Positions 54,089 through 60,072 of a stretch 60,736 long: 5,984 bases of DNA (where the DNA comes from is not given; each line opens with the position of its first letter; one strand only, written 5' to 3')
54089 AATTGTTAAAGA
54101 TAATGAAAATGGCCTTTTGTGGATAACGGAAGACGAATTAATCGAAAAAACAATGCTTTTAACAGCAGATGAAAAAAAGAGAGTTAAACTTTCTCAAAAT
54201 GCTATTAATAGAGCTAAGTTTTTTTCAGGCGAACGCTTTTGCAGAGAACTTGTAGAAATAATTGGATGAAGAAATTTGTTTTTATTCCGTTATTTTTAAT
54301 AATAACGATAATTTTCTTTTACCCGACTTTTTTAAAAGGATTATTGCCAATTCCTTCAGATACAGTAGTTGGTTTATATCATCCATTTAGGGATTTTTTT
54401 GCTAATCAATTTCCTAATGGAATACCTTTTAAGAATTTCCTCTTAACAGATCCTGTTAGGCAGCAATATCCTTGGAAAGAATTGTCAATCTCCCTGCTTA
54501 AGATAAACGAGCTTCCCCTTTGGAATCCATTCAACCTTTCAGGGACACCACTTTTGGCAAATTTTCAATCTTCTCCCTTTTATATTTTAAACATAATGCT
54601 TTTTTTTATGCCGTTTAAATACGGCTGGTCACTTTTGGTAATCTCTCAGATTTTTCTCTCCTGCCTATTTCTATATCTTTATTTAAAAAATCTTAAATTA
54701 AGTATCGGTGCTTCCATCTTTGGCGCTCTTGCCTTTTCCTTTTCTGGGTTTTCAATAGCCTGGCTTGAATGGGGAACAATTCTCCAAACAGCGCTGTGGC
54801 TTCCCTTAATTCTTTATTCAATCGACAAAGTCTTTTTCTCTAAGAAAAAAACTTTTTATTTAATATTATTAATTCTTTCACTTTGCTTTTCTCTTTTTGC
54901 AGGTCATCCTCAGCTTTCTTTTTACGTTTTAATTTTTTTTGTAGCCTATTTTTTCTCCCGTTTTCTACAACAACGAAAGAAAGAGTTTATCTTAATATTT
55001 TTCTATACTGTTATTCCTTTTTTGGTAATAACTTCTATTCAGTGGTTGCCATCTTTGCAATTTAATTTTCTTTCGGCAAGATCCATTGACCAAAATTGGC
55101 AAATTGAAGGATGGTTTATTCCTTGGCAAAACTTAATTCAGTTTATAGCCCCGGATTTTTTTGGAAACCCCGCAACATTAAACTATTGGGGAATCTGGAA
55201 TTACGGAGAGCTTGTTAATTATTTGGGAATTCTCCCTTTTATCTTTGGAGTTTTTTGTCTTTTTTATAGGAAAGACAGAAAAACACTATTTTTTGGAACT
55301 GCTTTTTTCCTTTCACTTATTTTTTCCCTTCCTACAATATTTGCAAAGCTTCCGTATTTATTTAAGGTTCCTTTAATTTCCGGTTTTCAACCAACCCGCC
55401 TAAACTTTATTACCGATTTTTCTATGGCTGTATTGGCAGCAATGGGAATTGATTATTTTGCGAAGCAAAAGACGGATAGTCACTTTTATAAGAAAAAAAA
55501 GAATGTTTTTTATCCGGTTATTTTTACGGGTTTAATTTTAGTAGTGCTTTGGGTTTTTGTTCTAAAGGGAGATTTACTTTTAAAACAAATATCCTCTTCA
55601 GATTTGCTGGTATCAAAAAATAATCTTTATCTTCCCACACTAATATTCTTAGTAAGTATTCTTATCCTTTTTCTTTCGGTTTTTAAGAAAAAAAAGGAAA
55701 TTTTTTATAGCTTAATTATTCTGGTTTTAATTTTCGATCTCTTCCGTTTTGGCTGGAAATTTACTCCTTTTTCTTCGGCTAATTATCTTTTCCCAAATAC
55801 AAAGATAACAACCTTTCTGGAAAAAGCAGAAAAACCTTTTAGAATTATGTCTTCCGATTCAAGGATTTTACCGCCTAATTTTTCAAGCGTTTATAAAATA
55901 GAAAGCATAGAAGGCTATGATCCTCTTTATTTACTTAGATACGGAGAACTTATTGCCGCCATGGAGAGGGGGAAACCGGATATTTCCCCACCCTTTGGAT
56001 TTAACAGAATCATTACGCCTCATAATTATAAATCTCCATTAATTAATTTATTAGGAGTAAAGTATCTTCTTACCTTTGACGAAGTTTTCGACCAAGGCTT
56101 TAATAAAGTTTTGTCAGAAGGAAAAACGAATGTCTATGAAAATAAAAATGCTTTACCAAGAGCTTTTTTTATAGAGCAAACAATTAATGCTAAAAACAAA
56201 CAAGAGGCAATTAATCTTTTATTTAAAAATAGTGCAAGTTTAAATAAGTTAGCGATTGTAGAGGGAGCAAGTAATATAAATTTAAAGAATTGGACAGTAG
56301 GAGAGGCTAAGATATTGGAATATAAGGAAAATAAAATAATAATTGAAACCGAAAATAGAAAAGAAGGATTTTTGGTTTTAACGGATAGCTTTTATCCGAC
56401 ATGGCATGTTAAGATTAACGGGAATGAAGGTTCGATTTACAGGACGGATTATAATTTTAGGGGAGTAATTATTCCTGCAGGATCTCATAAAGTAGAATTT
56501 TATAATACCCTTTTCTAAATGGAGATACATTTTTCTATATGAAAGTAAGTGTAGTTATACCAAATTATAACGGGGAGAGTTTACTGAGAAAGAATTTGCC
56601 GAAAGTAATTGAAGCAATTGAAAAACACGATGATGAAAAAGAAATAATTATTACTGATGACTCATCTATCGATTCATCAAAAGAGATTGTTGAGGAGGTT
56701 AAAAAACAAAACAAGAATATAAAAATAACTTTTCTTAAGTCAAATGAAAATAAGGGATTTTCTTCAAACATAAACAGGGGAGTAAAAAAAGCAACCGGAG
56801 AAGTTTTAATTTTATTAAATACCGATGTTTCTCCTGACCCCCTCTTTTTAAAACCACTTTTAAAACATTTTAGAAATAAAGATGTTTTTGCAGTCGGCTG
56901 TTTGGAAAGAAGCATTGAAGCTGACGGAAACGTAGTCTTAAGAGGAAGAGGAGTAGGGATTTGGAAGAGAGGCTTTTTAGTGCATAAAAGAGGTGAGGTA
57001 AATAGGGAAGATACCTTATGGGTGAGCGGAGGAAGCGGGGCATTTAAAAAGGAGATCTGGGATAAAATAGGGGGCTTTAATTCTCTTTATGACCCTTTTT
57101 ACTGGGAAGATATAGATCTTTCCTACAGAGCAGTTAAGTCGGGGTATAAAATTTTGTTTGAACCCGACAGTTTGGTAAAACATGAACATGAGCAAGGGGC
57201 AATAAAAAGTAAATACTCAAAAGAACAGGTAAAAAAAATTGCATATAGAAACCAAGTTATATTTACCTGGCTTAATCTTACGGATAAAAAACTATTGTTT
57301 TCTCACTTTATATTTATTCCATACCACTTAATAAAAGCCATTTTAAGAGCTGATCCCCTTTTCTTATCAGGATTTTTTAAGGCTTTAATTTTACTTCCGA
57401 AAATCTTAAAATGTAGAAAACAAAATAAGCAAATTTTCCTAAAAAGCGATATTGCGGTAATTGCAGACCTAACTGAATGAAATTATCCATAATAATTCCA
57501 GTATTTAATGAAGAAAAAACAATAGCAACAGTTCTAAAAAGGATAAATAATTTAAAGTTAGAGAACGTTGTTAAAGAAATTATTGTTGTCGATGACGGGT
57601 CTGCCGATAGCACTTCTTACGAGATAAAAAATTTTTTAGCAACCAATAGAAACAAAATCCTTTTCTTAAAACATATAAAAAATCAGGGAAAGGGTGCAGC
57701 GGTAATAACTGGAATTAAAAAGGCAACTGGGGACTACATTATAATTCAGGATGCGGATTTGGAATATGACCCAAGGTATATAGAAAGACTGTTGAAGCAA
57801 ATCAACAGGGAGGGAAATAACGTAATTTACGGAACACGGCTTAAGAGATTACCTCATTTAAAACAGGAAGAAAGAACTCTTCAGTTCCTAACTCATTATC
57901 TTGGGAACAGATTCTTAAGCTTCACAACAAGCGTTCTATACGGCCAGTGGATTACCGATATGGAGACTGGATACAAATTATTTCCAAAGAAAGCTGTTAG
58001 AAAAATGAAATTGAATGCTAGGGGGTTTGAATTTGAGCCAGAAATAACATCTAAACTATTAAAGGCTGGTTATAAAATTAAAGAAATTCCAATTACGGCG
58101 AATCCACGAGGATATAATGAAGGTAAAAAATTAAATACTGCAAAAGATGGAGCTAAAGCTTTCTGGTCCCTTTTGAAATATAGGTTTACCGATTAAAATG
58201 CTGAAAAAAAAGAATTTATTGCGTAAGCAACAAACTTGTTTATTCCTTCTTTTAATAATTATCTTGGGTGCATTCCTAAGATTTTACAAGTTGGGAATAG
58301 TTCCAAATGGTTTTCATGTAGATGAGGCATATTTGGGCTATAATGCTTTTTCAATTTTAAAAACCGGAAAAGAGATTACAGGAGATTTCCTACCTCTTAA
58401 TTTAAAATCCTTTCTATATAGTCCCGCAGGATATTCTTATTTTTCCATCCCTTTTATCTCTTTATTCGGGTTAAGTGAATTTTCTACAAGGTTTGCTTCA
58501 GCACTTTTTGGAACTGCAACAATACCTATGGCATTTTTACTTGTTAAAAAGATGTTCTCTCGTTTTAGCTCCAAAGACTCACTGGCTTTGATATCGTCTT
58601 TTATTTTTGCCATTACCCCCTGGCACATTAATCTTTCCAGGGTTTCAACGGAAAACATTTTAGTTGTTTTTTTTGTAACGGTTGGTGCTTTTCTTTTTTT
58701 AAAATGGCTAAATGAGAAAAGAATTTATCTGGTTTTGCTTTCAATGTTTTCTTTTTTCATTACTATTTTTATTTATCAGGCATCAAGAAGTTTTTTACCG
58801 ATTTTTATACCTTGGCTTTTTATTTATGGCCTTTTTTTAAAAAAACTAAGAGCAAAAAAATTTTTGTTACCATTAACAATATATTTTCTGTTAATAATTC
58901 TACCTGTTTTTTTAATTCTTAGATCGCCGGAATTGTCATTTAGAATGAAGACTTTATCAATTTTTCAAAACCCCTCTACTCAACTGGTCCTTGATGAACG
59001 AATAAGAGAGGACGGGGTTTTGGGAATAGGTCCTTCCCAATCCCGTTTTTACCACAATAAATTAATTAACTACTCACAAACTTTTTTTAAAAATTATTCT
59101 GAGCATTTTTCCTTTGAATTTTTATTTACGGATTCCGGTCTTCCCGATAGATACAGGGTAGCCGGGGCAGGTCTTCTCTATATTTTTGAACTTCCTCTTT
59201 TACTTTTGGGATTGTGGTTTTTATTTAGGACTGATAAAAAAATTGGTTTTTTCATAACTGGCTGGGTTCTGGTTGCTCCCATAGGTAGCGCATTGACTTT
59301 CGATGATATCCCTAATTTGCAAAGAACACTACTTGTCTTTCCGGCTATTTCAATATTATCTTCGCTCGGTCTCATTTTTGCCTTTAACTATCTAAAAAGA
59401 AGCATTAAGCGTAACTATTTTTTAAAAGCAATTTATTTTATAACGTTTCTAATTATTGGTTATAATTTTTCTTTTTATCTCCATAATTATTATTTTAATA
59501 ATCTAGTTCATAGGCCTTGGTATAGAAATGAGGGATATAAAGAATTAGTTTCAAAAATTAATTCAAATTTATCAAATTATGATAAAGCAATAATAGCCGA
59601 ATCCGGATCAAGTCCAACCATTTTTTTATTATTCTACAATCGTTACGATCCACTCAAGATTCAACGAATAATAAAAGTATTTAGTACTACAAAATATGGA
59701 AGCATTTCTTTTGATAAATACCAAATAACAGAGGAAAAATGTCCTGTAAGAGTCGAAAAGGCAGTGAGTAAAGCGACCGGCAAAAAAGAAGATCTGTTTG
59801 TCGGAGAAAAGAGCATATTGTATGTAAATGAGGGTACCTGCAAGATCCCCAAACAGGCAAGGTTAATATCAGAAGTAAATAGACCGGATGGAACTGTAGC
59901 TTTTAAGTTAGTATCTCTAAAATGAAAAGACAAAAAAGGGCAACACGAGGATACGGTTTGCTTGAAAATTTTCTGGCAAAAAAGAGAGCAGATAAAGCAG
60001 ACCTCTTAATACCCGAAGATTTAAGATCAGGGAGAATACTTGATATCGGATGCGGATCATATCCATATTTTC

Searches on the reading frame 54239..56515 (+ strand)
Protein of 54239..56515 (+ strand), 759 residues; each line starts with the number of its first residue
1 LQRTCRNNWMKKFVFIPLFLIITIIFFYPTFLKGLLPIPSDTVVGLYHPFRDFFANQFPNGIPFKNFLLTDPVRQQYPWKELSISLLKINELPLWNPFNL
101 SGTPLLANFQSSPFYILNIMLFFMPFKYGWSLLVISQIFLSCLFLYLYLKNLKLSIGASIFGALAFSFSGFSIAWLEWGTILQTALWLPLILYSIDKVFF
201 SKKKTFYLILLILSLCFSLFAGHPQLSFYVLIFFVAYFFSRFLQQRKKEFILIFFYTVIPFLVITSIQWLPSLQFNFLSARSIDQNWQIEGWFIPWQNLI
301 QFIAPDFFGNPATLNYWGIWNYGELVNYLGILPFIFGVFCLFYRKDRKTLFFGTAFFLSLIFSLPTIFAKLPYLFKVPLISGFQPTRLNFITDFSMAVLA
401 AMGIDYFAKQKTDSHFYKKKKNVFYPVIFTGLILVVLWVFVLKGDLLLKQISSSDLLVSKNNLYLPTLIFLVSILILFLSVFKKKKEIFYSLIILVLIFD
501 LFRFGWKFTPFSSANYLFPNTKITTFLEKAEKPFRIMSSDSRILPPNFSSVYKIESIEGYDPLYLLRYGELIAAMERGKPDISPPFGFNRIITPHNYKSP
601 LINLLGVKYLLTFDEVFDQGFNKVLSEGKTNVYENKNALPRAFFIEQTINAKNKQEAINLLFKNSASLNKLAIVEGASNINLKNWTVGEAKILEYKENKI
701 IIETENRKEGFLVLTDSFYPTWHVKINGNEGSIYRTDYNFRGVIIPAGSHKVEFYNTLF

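Call 4: search_protein_families(library=pfam, proteins=[window:54239-56515:+], max_evalue=0.01)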
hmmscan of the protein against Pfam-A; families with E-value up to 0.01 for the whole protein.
window:54239-56515:+ (759 aa): 2 families
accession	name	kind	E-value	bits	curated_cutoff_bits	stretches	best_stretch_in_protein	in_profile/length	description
PF09586.16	YfhO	-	1e-23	84.1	28.5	3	110-502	72-439/835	Bacterial membrane protein YfhO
PF20176.3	DUF6541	-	8.2e-06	24.8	29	1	141-439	197-488/646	Family of unknown function (DUF6541)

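Call 13: search_protein_families(library=ncbifam, proteins=[window:54239-56515:+], max_evalue=0.01)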
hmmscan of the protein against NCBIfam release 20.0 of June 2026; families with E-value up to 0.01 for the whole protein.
window:54239-56515:+ (759 aa): 0 families

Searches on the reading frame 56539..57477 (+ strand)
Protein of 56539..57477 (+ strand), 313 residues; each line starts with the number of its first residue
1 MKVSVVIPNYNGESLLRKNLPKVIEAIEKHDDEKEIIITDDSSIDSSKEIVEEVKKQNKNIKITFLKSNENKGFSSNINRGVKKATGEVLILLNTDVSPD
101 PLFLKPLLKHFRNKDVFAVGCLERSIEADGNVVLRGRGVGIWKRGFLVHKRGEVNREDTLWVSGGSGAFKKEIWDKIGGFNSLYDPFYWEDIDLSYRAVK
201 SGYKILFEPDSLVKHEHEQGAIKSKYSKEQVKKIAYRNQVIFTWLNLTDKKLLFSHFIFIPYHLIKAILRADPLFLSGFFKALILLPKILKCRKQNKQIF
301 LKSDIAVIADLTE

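Call 4: search_protein_families(library=pfam, proteins=[window:56539-57477:+], max_evalue=0.01)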
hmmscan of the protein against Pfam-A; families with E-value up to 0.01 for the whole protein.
window:56539-57477:+ (313 aa): 6 families
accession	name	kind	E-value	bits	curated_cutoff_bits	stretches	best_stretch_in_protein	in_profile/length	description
PF00535.33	Glycos_transf_2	-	8.2e-27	94.6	23.3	1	4-142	1-132/168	Glycosyl transferase family 2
PF13641.12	Glyco_tranf_2_3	-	1.5e-17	64.8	27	1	3-218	3-214/230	Glycosyltransferase like family 2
PF13632.12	Glyco_trans_2_3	-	1.8e-06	28.4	27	1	91-268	3-176/198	Glycosyl transferase family group 2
PF10111.15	Glyco_tranf_2_2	-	2.4e-06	27.7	27.3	1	4-97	1-92/276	Glycosyltransferase like family 2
PF02709.20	Glyco_transf_7C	-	0.00065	19.7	23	1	164-206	21-63/78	N-terminal domain of galactosyltransferase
PF13506.12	Glyco_transf_21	-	0.00084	19.3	21.7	1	76-219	20-158/174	Glycosyl transferase family 21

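Call 13: search_protein_families(library=ncbifam, proteins=[window:56539-57477:+], max_evalue=0.01)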
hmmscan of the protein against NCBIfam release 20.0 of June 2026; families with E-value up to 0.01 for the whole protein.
window:56539-57477:+ (313 aa): 26 families (the best 25 are shown)
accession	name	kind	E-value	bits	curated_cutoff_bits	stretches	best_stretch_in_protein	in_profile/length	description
TIGR03965.1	mycofact_glyco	equivalog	9.1e-22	77.5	280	1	2-218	75-283/467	mycofactocin biosynthesis glycosyltransferase MftF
NF041875.1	EPS_EpsD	equivalog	1.1e-20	74.3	370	1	3-222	1-213/325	exopolysaccharide biosynthesis glycosyltransferase EpsD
TIGR03937.1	PgaC_IcaA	equivalog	2.1e-18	66.5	422.3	1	2-213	46-248/407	poly-beta-1,6-N-acetyl-D-glucosamine synthase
TIGR04283.1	glyco_like_mftF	equivalog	1.3e-14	54.4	182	1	3-206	1-176/221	TIGR04283 family arsenosugar biosynthesis glycosyltransferase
NF007986.1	PRK10714.1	equivalog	7.4e-14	51.5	529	1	2-105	7-109/316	undecaprenyl-phosphate 4-deoxy-4-formamido-L-arabinose transferase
NF050050.1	ProtGlycPglI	equivalog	1.3e-13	51.1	500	1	2-134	3-129/306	GalNAc(5)-diNAcBac-PP-undecaprenol beta-1,3-glucosyltransferase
NF047588.1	GlcsyltransPgfSStrep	equivalog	1.7e-13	50.5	500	1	1-113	1-112/308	glycosyltransferase PgfS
NF038299.1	EPS_HpsN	equivalog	3.2e-13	49.3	425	1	2-119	2-115/317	hormogonium polysaccharide biosynthesis glycosyltransferase HpsN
NF007482.0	PRK10073.1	equivalog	8.1e-13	48.1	423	1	2-116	7-115/334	glycosyltransferase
NF038302.1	EPS_HpsE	equivalog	2.5e-12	46.4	300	1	2-105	2-105/307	hormogonium polysaccharide biosynthesis glycosyltransferase HpsE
NF041394.1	GtaseAglG_Halo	equivalog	1.9e-11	43.8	440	1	1-182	1-176/304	glucosyl-dolichyl phosphate glucuronosyltransferase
NF047683.1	TeichurnBiosyTuaG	equivalog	4.8e-11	42.8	400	1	2-113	7-113/252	teichuronic acid biosynthesis protein TuaG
NF053739.1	GlytfEpsEBac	equivalog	6.8e-11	41.6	450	1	2-269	2-250/265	glycosyltransferase EpsE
TIGR03111.1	glyc2_xrt_Gpos1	hypoth_equivalog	2e-08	33.5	363.95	1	2-116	50-161/439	TIGR03111 family XrtG-associated glycosyltransferase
TIGR01556.1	rhamnosyltran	subfamily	4.5e-08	32.6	200.55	1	19-222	9-207/281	rhamnosyltransferase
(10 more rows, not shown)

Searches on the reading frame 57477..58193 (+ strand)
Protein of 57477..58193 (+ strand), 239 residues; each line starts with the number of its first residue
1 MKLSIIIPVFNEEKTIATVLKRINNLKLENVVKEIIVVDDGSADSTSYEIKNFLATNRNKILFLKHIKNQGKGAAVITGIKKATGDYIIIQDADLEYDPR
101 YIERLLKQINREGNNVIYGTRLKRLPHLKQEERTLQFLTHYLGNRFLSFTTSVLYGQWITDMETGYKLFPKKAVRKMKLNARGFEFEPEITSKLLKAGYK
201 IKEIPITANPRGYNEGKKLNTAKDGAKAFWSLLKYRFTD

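Call 4: search_protein_families(library=pfam, proteins=[window:57477-58193:+], max_evalue=0.01)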
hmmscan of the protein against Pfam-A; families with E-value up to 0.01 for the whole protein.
window:57477-58193:+ (239 aa): 6 families
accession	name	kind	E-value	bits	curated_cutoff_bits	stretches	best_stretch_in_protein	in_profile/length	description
PF00535.33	Glycos_transf_2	-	1e-35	123.6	23.3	1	4-176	1-166/168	Glycosyl transferase family 2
PF10111.15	Glyco_tranf_2_2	-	2.3e-10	40.9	27.3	1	4-109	1-106/276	Glycosyltransferase like family 2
PF13641.12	Glyco_tranf_2_3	-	3.1e-05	24.6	27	1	3-117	3-119/230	Glycosyltransferase like family 2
PF13506.12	Glyco_transf_21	-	0.00049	20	21.7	1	72-113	18-59/174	Glycosyl transferase family 21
PF12804.13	NTP_transf_3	-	0.0022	18.6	27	1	28-125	34-127/160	MobA-like NTP transferase domain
PF04937.20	DUF659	-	0.0089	16.1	34.7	0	14-70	13-69/152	Protein of unknown function (DUF 659)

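Call 13: search_protein_families(library=ncbifam, proteins=[window:57477-58193:+], max_evalue=0.01)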
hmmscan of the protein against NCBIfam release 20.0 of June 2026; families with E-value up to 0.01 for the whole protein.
window:57477-58193:+ (239 aa): 27 families (the best 25 are shown)
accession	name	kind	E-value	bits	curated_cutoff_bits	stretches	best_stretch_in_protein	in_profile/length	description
TIGR04182.1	glyco_TIGR04182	equivalog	9.4e-35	120.4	325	1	3-235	2-217/293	S-layer glycoprotein N-glycosyltransferase AglJ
NF047588.1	GlcsyltransPgfSStrep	equivalog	5.6e-24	84.9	500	1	1-178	1-168/308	glycosyltransferase PgfS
TIGR03937.1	PgaC_IcaA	equivalog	3.3e-18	65.9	422.3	1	2-112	46-153/407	poly-beta-1,6-N-acetyl-D-glucosamine synthase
NF007986.1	PRK10714.1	equivalog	4.5e-18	65.3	529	1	2-124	7-129/316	undecaprenyl-phosphate 4-deoxy-4-formamido-L-arabinose transferase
NF007482.0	PRK10073.1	equivalog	1.1e-17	64.1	423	1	2-111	7-112/334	glycosyltransferase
NF041875.1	EPS_EpsD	equivalog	6e-17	62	370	1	3-120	1-115/325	exopolysaccharide biosynthesis glycosyltransferase EpsD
NF058614.1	PPMAGASynPpgS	equivalog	7.8e-17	61.4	370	1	5-213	4-201/226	polyprenyl-phospho-N-acetylgalactosaminyl synthase PpgS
NF010496.0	PRK13915.1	equivalog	1.3e-16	60.6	262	1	2-108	32-141/307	glucosyl-3-phosphoglycerate synthase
NF041391.1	DPhHxTase_Halo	equivalog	1.2e-15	57.1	375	1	9-228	3-201/213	dolichyl-phosphate hexose transferase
TIGR04283.1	glyco_like_mftF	equivalog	2.2e-14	53.6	182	1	3-117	1-105/221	TIGR04283 family arsenosugar biosynthesis glycosyltransferase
TIGR03965.1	mycofact_glyco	equivalog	4.7e-13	48.8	280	1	3-113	76-183/467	mycofactocin biosynthesis glycosyltransferase MftF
TIGR03111.1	glyc2_xrt_Gpos1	hypoth_equivalog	7.5e-13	48.1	363.95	1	3-159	51-205/439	TIGR03111 family XrtG-associated glycosyltransferase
NF053739.1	GlytfEpsEBac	equivalog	4.6e-12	45.5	450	1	2-120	2-118/265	glycosyltransferase EpsE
NF038302.1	EPS_HpsE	equivalog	2.5e-11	43.1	300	1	1-122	1-124/307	hormogonium polysaccharide biosynthesis glycosyltransferase HpsE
NF047683.1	TeichurnBiosyTuaG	equivalog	4.7e-11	42.8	400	1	3-111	8-113/252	teichuronic acid biosynthesis protein TuaG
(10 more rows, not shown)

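Call 59: search_solved_structures(query=window:57477-58193:+, max_evalue=0.001)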
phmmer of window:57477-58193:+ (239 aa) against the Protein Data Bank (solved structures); distinct sequences matched with E-value up to 0.001: 32.
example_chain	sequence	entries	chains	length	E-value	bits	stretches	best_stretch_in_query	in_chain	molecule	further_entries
5mlz_A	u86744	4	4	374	4.6e-20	75.3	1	1-218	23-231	Dolichol monophosphate mannose synthase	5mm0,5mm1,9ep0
9hwj_A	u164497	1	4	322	2.9e-14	56.3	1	2-124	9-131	Undecaprenyl-phosphate 4-deoxy-4-formamido-L-arabinose transferase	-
5eke_A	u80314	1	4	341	1.9e-13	53.7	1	2-128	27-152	Uncharacterized glycosyltransferase sll0501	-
5ekp_C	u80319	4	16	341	1.9e-13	53.6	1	2-128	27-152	Uncharacterized glycosyltransferase sll0501 | Glycosyltransferase sll0501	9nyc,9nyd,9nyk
9nye_A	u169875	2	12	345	2e-13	53.6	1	2-128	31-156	Glycosyltransferase sll0501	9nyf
9bhc_C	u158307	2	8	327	2.9e-13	53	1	2-128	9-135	Undecaprenyl-phosphate 4-deoxy-4-formamido-L-arabinose transferase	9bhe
8vxh_A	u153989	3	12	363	3.7e-13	52.7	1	2-127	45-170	Undecaprenyl-phosphate 4-deoxy-4-formamido-L-arabinose transferase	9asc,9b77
2z87_A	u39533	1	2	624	5.8e-13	52.1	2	3-121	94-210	Chondroitin synthase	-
2z86_A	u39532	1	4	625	5.9e-13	52.1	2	3-121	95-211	Chondroitin synthase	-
6p61_A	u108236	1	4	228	1.8e-09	40.6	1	3-109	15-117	Glycosyltransferase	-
7pdo_A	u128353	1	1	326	2.3e-09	40.3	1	3-119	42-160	Glucosyl-3-phosphoglycerate synthase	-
7p5l_A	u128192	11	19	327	2.3e-09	40.3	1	3-119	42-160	Glucosyl-3-phosphoglycerate synthase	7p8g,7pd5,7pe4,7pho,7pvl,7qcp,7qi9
8vh7_A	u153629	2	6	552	4.2e-09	39.4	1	13-107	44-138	Heparosan synthase B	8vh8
8viw_A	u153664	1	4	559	4.3e-09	39.4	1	13-107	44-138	Heparosan synthase B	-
5hea_A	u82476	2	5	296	7.1e-09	38.7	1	3-116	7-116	Putative glycosyltransferase (GalT1)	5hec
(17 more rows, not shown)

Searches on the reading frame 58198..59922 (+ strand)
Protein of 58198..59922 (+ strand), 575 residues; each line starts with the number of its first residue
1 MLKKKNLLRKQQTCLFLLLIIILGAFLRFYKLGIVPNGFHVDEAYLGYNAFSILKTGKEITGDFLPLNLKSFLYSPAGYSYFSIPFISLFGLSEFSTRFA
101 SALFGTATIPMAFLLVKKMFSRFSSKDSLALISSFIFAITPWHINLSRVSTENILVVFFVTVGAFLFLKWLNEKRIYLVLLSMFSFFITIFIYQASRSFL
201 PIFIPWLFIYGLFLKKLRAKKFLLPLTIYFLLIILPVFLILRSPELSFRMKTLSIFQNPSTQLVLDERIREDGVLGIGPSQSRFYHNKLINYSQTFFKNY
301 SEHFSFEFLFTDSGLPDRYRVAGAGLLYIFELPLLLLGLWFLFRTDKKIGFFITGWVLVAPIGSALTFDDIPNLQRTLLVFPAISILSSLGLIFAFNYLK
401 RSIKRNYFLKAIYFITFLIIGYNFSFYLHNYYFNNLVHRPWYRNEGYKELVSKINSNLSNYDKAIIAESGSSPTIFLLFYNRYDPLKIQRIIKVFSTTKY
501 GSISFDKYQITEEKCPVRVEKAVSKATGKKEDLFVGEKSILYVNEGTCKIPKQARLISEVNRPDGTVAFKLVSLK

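Call 4: search_protein_families(library=pfam, proteins=[window:58198-59922:+], max_evalue=0.01)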
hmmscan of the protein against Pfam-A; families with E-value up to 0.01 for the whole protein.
window:58198-59922:+ (575 aa): 2 families
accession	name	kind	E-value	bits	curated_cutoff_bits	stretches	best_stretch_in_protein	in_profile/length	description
PF13231.12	PMT_2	-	3.1e-06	27.9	26.1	1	79-238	6-158/160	Dolichyl-phosphate-mannose-protein mannosyltransferase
PF02366.24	PMT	-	0.0009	19.3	22.7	1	73-241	61-234/245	Dolichyl-phosphate-mannose-protein mannosyltransferase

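Call 13: search_protein_families(library=ncbifam, proteins=[window:58198-59922:+], max_evalue=0.01)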
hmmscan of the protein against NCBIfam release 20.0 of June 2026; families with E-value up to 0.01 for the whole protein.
window:58198-59922:+ (575 aa): 1 family
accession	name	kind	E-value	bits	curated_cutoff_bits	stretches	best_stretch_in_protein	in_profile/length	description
TIGR03663.1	TIGR03663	subfamily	5.7e-11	42.1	126.25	1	17-213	4-183/435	flippase activity-associated protein Agl23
